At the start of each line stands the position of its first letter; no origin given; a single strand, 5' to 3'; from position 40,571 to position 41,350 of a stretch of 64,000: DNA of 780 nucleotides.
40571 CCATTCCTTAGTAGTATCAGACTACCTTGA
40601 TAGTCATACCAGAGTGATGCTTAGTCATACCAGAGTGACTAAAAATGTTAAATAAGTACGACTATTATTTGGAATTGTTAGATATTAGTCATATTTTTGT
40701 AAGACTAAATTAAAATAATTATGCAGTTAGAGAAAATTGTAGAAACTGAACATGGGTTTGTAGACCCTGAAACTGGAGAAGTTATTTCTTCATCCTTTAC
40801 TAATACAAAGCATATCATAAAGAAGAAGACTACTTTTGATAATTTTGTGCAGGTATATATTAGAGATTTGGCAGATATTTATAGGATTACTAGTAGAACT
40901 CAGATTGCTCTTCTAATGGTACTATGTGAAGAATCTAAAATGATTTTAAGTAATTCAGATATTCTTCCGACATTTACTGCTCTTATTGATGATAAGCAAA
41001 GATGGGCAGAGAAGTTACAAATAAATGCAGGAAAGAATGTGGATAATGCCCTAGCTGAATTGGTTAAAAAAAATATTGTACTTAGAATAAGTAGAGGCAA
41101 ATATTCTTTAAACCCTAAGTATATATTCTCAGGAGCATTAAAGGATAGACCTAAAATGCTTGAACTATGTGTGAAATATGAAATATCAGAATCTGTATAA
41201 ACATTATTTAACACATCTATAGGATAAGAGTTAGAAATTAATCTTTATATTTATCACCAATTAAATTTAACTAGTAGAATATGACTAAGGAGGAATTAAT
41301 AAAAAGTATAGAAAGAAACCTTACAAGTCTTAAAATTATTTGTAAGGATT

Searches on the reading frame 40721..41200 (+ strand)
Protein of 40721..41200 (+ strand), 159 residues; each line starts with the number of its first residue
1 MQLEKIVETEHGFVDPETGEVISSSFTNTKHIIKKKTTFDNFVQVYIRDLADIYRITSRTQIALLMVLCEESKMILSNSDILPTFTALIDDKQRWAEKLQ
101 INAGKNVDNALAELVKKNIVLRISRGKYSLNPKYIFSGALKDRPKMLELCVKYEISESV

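Call 14: search_protein_families(library=pfam, proteins=[window:40721-41200:+], max_evalue=0.01)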
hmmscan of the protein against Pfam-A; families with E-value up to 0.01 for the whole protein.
window:40721-41200:+ (159 aa): 2 families
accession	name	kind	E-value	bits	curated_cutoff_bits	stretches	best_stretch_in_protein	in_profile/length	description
PF05732.17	RepL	-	1.4e-06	28.3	20.3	1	11-148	13-133/164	Firmicute plasmid replication protein (RepL)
PF13338.12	AbiEi_4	-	0.0046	17.5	25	1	109-130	27-48/49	Transcriptional regulator, AbiEi antitoxin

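Call 15: search_protein_families(library=phrogs, proteins=[window:40721-41200:+], max_evalue=0.01)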
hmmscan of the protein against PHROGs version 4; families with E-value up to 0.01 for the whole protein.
window:40721-41200:+ (159 aa): 1 family
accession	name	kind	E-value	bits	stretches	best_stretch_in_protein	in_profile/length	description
phrog_9501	-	unknown function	0.0018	18.6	1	32-143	36-144/267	-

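Call 18: find_related_loci(query=window:40721-41200:+, collection=viral_contigs, flank=5000)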
Query window:40721-41200:+ (159 aa) in viral_contigs; peptide patterns used: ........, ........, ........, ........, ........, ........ (x = any residue, [..] = any of these).
29 stretches matched a pattern, but none encodes a relative of the query by tblastn (E <= 1e-3).

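Call 20: find_encoding_contigs(protein=window:40721-41200:+, flank=10000, max_places=10)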
Protein window:40721-41200:+ (159 aa): 23 contigs read that carry it; 10 places shown.
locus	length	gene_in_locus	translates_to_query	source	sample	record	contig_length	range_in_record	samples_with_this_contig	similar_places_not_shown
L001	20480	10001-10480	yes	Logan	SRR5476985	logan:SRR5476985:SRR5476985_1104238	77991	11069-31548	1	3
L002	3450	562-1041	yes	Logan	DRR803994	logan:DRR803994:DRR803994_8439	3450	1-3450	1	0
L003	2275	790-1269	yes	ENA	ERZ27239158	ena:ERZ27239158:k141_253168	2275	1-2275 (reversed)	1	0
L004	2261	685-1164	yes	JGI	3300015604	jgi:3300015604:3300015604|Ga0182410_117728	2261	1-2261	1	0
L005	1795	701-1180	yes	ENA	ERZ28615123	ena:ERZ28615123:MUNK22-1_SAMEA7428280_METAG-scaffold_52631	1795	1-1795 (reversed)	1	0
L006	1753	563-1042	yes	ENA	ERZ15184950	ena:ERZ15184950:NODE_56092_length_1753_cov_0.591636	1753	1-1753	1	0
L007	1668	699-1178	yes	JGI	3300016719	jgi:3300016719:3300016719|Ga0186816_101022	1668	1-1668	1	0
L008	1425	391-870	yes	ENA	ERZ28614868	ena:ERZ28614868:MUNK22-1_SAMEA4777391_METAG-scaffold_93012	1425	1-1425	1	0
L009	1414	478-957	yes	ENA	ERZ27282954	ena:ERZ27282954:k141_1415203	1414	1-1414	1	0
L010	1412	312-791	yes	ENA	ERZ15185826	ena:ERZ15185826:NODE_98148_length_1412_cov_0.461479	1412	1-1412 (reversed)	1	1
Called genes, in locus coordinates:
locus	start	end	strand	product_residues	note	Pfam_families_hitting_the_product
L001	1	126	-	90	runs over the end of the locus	-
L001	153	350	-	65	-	-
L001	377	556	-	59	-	-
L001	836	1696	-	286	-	PF01145:Band_7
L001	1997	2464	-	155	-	-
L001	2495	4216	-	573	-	-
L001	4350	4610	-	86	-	-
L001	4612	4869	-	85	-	-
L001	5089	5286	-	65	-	-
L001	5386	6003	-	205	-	-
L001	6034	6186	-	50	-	-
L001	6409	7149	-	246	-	-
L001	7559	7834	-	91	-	-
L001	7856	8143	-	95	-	-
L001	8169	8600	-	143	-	-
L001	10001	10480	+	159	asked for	PF05732:RepL (weak)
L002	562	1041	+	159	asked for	PF05732:RepL (weak)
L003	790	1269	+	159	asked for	PF05732:RepL (weak)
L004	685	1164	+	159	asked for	PF05732:RepL (weak)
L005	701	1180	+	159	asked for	PF05732:RepL (weak)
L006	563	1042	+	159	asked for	PF05732:RepL (weak)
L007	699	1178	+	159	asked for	PF05732:RepL (weak)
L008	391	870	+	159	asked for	PF05732:RepL (weak)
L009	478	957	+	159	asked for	PF05732:RepL (weak)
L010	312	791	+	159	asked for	PF05732:RepL (weak)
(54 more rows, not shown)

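Call 21: find_homologous_proteins(query=window:40721-41200:+, max_evalue=0.001)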
Query window:40721-41200:+ (159 aa): 6 proteins with E <= 0.001 among 32 candidates.
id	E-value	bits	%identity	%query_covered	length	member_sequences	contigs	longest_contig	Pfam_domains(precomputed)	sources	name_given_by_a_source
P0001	7.0e-97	339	100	100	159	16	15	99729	PF05732.17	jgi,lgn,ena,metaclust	metaclust:\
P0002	8.9e-90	316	92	99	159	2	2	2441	PF05732.17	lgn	-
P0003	9.5e-59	215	63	97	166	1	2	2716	PF05732.17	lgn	-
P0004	7.7e-58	212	63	97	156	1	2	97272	-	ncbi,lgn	-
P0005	2.0e-55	205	59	97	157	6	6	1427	-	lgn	-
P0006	2.6e-43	165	57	90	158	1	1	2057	PF05732.17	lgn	-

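Call 22: find_encoding_contigs(protein=P0004, flank=10000, max_places=4)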
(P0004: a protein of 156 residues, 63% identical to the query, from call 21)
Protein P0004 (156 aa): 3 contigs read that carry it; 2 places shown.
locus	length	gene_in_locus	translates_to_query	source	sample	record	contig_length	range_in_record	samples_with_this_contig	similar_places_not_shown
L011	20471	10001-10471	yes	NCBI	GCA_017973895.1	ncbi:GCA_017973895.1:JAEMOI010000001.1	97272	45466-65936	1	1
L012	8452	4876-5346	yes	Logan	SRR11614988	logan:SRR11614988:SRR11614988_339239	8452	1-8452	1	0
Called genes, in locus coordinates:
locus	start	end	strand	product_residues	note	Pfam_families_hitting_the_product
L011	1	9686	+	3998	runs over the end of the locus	-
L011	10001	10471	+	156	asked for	-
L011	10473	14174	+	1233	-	-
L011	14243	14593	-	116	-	-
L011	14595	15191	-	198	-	-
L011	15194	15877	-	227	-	-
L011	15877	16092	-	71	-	-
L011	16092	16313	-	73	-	-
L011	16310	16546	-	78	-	-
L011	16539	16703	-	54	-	-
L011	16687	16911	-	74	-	-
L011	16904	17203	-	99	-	-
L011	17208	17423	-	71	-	-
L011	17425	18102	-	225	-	-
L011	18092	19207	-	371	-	PF21189:PHA02142, PF09414:RNA_ligase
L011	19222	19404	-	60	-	-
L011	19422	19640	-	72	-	-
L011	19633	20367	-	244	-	-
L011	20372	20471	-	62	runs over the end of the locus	-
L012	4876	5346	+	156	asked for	-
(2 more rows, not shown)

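Call 23: find_encoding_contigs(protein=P0002, flank=5000, max_places=4)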
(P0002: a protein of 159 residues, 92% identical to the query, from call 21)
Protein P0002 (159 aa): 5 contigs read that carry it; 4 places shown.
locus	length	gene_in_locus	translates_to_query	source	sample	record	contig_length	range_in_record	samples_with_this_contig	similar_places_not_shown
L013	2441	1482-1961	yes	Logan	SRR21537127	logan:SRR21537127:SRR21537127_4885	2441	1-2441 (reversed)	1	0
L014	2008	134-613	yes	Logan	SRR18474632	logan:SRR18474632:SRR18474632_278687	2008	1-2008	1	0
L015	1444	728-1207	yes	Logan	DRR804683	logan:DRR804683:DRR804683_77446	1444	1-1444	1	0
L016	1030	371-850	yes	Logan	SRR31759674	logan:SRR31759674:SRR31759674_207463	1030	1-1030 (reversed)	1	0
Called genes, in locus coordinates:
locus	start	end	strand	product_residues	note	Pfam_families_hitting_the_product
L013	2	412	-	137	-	?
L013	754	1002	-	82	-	-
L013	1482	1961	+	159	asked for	PF05732:RepL (weak)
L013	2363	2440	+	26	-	?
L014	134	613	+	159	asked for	PF05732:RepL (weak)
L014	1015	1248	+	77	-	-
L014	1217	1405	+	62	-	-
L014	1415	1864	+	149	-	-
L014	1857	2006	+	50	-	?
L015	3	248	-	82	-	?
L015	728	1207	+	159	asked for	PF05732:RepL (weak)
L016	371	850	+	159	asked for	PF05732:RepL (weak)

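Call 24: find_encoding_contigs(protein=P0003, flank=5000, max_places=4)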
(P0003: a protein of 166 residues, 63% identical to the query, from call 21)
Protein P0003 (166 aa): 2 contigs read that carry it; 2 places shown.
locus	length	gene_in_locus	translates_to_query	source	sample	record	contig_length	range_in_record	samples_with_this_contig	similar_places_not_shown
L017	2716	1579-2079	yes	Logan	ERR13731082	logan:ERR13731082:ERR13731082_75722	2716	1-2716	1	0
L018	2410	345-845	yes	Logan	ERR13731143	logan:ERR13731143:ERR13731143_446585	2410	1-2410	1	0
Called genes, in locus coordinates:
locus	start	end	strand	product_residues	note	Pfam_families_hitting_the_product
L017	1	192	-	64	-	?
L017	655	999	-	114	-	-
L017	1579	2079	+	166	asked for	PF05732:RepL (faint)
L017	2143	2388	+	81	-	-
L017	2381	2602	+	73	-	-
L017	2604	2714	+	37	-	?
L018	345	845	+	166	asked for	PF05732:RepL (faint)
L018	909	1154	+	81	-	-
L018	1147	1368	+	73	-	-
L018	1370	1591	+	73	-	PF11753:DUF3310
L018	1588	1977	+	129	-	-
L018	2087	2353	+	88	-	-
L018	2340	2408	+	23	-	?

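Call 25: find_encoding_contigs(protein=P0005, flank=5000, max_places=6)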
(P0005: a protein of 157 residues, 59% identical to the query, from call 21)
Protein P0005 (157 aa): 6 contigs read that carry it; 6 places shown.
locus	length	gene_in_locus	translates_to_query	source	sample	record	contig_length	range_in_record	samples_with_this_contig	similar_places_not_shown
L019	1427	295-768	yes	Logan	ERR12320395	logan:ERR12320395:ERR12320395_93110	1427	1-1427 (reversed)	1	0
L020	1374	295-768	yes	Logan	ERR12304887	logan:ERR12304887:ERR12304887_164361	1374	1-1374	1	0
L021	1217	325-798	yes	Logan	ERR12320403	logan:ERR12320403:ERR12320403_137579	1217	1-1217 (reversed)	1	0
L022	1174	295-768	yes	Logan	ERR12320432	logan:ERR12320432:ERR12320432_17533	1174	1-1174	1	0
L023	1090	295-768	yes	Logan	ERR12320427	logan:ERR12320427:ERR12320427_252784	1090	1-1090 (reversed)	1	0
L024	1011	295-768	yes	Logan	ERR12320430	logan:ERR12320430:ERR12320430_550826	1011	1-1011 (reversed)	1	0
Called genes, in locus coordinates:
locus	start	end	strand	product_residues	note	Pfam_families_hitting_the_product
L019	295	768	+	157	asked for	-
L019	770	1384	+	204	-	PF13455:MUG113 (weak)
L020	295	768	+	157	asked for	-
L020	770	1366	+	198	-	PF05732:RepL (faint), PF10544:T5orf172 (weak), PF13455:MUG113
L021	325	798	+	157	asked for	-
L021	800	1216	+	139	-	?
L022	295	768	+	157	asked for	-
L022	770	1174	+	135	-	?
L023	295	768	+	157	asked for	-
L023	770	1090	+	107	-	?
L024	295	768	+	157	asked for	-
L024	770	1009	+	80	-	?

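Call 26: find_encoding_contigs(protein=P0006, flank=5000, max_places=4)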
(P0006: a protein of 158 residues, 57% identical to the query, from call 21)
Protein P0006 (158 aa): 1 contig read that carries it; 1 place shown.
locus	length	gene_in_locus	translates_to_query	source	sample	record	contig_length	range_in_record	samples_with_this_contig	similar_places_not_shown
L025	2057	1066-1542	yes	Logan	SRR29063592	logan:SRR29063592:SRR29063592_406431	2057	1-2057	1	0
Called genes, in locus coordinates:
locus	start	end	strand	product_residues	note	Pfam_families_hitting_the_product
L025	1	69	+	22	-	?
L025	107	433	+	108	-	-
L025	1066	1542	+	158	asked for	PF05732:RepL (weak)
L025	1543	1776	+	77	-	-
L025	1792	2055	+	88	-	?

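Call 38: search_dna_similar(query=window:40721-41200:+, collection=phages, mode=protein, max_evalue=0.001, max_rows=25)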
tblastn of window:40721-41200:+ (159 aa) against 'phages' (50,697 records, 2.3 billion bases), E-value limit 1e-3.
Records with a match: 2; places in all: 2; records where one place covers at least 80% of the query: 1.
Best place of each record, by identity: <60% 2.
By first word of the organism name: Dulem 1; Bacteriophage 1.
By host as written in the record: Varecia variegata 1; - 1.
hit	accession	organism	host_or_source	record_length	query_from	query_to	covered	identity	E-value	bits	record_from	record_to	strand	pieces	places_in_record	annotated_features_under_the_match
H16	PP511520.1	Dulem virus 41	Varecia variegata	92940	14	155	89%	28.7%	7e-7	53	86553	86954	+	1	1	replication protein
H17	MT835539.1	Bacteriophage sp.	human fecal samples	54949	44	154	70%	31.6%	2e-7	55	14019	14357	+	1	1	record has no annotation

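Call 60: search_solved_structures(query=window:40721-41200:+, max_evalue=1, show_alignments=1)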
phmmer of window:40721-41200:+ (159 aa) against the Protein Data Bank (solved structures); distinct sequences matched with E-value up to 1: 0.

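Call 74: find_homologous_proteins(query=A4, max_evalue=0.001)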
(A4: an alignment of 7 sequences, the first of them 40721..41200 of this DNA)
Query A4 (7 sequences) (159 aa, profile of the alignment): 81 proteins with E <= 0.001 among 2618 candidates.
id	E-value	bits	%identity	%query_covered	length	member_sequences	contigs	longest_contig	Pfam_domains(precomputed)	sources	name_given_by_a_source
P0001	2.1e-79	283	100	100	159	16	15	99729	PF05732.17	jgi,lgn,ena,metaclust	metaclust:\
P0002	2.2e-78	279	92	99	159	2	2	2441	PF05732.17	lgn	-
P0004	3.6e-75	269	63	97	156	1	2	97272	-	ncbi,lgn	-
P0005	9.0e-75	268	59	97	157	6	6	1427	-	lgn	-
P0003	1.7e-73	264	63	97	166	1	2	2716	PF05732.17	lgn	-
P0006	1.0e-66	241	57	90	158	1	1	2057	PF05732.17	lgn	-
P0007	2.5e-53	198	53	99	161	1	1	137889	-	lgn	-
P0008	1.6e-46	176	30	89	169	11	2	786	PF05732.17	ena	-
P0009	2.0e-44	169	30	89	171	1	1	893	PF05732.17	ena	-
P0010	8.8e-35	138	28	89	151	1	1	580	PF05732.17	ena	-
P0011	1.1e-34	137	28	67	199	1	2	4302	PF05732.17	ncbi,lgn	-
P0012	1.6e-34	137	26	89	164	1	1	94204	-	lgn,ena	-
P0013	1.4e-33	134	28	67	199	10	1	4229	PF05732.17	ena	-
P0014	1.6e-33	134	26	89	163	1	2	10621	PF05732.17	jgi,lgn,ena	-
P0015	3.4e-33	133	24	92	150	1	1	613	PF05732.17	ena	-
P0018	4.4e-28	116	29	89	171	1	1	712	PF05732.17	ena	-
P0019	1.4e-25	108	28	89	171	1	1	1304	PF05732.17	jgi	jgi:hypothetical protein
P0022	2.4e-20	91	28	88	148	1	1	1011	PF05732.17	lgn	-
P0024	2.7e-20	91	24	88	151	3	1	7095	PF05732.17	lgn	-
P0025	3.2e-20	90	29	88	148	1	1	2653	PF05732.17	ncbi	-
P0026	6.6e-20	89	33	85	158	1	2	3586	PF05732.17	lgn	-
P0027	2.4e-19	88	30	89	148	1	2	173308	PF05732.17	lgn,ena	-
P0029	3.7e-19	87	26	88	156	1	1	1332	PF05732.17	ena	-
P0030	4.4e-19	87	29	96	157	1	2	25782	PF13730.13,PF05732.17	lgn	-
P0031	7.9e-19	86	26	87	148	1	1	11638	PF05732.17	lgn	-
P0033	1.9e-18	85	27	86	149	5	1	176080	PF05732.17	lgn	-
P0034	2.4e-18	84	28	88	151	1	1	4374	PF05732.17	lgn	-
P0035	5.3e-18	83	28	89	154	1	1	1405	PF05732.17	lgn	-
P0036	9.3e-18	82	27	97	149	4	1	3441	PF05732.17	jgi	-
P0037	1.0e-17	82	25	87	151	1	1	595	PF05732.17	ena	-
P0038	1.0e-17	82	27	87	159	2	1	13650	PF05732.17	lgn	-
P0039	1.6e-17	82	27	89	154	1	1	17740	PF05732.17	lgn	-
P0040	1.6e-17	82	26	91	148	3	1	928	PF05732.17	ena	-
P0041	1.9e-17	81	29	86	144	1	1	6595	PF05732.17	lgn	-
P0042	2.8e-17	81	28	90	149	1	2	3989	PF05732.17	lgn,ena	-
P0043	3.3e-17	81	28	90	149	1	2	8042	PF05732.17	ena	-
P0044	3.5e-17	81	23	92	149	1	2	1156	PF05732.17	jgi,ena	-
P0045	3.6e-17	80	27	96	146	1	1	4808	PF05732.17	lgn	-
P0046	4.8e-17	80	26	91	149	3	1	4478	PF05732.17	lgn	-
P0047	5.4e-17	80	28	90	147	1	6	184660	PF05732.17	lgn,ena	-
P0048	6.4e-17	80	27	85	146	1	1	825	PF05732.17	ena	-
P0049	1.1e-16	79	28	89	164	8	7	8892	PF05732.17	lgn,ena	-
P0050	2.7e-16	78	27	99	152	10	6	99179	PF05732.17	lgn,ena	-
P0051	3.0e-16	77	28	89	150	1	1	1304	PF12840.14,PF01022.27,PF05732.17,PF12802.14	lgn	-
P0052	4.9e-16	77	-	-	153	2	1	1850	PF05732.17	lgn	-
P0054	1.2e-15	75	28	96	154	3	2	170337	PF05732.17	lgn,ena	-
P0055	1.3e-15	75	25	85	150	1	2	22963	PF05732.17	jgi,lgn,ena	-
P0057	2.6e-15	74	27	69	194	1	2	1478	PF10544.16,PF13455.13,PF05732.17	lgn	-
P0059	7.7e-15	73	23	90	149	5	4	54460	PF05732.17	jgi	-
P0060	9.7e-15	73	28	82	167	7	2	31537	PF05732.17,PF12802.14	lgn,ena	-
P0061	9.9e-15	73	25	96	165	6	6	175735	PF05732.17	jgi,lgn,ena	jgi:hypothetical protein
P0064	1.5e-14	72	25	85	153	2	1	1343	PF05732.17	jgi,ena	-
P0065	1.6e-14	72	26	92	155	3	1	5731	PF05732.17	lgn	-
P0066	3.5e-14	71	25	83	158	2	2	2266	PF05732.17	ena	-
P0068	1.1e-13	69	25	85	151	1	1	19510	PF12840.14,PF13412.13,PF05732.17,PF12802.14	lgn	-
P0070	3.2e-13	68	21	86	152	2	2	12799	PF05732.17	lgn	-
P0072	6.3e-12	63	33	87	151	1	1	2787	PF05732.17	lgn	-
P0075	5.8e-11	60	26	85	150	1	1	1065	PF05732.17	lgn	-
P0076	2.9e-6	45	21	88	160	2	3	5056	PF05732.17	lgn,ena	-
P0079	4.6e-4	38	37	29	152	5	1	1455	PF05732.17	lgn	-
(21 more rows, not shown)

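Call 77: find_encoding_contigs(protein=P0007, flank=3000, max_places=2)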
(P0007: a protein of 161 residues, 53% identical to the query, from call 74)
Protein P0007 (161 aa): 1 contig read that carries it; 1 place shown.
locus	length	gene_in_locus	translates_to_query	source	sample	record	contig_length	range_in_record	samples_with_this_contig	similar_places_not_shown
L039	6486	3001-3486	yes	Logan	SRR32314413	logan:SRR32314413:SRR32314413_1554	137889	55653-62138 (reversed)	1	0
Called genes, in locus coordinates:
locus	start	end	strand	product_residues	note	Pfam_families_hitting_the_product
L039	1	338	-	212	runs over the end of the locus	-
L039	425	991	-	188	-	PF02511:Thy1 (faint)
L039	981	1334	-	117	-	-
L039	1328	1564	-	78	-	-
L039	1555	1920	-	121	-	-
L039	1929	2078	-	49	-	-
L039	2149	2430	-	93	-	-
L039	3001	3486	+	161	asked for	-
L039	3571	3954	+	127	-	-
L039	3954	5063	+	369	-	-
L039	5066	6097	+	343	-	PF00657:Lipase_GDSL, PF13472:Lipase_GDSL_2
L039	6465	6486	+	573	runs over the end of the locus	PF04860:Phage_portal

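Call 78: find_encoding_contigs(protein=P0050, flank=3000, max_places=2)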
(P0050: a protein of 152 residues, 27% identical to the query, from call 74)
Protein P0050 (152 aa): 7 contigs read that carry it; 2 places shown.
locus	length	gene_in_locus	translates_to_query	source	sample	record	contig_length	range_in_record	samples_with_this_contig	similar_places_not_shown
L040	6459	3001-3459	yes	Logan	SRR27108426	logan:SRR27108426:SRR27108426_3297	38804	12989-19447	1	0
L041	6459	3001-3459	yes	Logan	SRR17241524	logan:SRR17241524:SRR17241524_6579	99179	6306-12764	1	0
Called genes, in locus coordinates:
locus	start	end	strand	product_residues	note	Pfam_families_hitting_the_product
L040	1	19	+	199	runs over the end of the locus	PF00210:Ferritin, PF02915:Rubrerythrin (weak)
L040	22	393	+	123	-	-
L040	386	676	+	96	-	-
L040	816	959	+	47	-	-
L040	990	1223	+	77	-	-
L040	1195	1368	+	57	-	-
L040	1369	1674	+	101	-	-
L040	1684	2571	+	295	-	-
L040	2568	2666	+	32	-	-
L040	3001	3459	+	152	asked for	PF05732:RepL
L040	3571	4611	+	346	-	PF00270:DEAD (faint), PF04851:ResIII (weak), PF00271:Helicase_C (weak)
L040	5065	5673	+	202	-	-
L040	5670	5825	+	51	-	-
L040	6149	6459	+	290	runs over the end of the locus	PF03796:DnaB_C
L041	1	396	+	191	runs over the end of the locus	-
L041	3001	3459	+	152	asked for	PF05732:RepL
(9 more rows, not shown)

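Call 81: predict_structure(alignment_id=A5)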
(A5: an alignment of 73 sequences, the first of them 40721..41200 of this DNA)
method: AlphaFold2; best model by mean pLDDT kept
length: 159 residues; sequences in the alignment: 73
mean_pLDDT: 66.6   pTM: 0.55
mean pLDDT of the five models: 66.6, 63.5, 62.2, 60.6, 55.5
residues with pLDDT >= 90: 27; 70-90: 47; 50-70: 35; < 50: 50
segments of 3 or more residues with pLDDT < 50: 1-5, 7-14, 23-44, 77-79, 147-154
pLDDT, mean of each block of 10 residues (from residue 1): 43 53 42 41 52 79 87 59 84 91 87 92 89 69 51 46
secondary structure, 60 per line:
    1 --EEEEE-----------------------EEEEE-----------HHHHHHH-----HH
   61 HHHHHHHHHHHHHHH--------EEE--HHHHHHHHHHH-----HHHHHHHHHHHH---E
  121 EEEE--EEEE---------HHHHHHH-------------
elements in order: E3-7 E31-35 H47-53 H59-75 E84-86 H89-99 H105-116 E120-124 E127-130 H140-146

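Call 84: fold_search(model_id=the predicted structure, library=pdb)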
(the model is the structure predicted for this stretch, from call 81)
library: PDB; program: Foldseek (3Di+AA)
matches with E <= 10: 743; with E <= 0.001: 0
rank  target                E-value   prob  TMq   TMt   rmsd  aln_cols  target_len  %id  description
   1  2do7_MODEL_1_A        5.8e-02  0.77  0.32  0.45  12.1       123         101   15  Solution structure of the winged helix-turn-helix motif of human CUL-4B (released 2007-04-17)
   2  4i2o_A                6.2e-02  0.87  0.32  0.27   7.2       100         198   12  The Structure of FixK2 from Bradyrhizobium japonicum (released 2013-04-10)
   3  1g6n_B                6.6e-02  0.93  0.32  0.26   6.1        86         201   12  2.1 ANGSTROM STRUCTURE OF CAP-CAMP (released 2000-12-15)
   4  3rpq_A                7.5e-02  0.92  0.32  0.26   6.3        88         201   11  Domain-domain flexibility leads to allostery within the camp receptor protein (CRP) (released 2012-05-02)
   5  4esj_A                8.0e-02  0.84  0.33  0.23   4.3        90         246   17  RESTRICTION ENDONUCLEASE DpnI IN COMPLEX WITH TARGET DNA (released 2012-06-13)
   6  3o2p_E                8.5e-02  0.82  0.31  0.51  11.9       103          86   17  A Dual E3 Mechanism for Rub1 Ligation to Cdc53: Dcn1(P)-Cdc53(WHB) (released 2010-09-15)
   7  4pql_B                9.1e-02  0.84  0.40  0.47   7.6       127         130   16  N-Terminal domain of DNA binding protein (released 2014-06-11)
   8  4xgc_B                1.1e-01  0.89  0.40  0.24   8.8       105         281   10  Crystal structure of the eukaryotic origin recognition complex (released 2015-04-01)
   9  8rwv_B                1.1e-01  0.69  0.39  0.22  13.3       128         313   11  Human OCCM DNA licensing intermediate (released 2025-02-05)
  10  3f8m_B                1.1e-01  0.66  0.27  0.20   6.9        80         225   24  Crystal Structure of PhnF from Mycobacterium smegmatis (released 2009-11-17)
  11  4ev0_A                1.2e-01  0.89  0.29  0.23   6.3        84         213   19  Crystal Structure of Thermus thermophilus Catabolite Activator Protein (released 2012-06-20)
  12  5kbj_G                1.2e-01  0.80  0.40  0.47   7.9       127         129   13  Structure of Rep-DNA complex (released 2016-06-29)
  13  5kbj_C                1.2e-01  0.77  0.40  0.48   7.7       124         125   14  Structure of Rep-DNA complex (released 2016-06-29)
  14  4b8x_B                1.2e-01  0.91  0.34  0.38   4.1        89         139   19  Near atomic resolution crystal structure of Sco5413, a MarR family transcriptional regulator from Streptomyces coelico (released 2012-10-17)
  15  1ft9_A                1.3e-01  0.69  0.28  0.22   5.9        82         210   15  STRUCTURE OF THE REDUCED (FEII) CO-SENSING PROTEIN FROM R. RUBRUM (released 2000-10-09)
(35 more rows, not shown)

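Call 96: search_protein_families(library=ncbifam, proteins=[window:40721-41200:+], max_evalue=0.01)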
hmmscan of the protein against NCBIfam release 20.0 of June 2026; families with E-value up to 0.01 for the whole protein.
window:40721-41200:+ (159 aa): 0 families
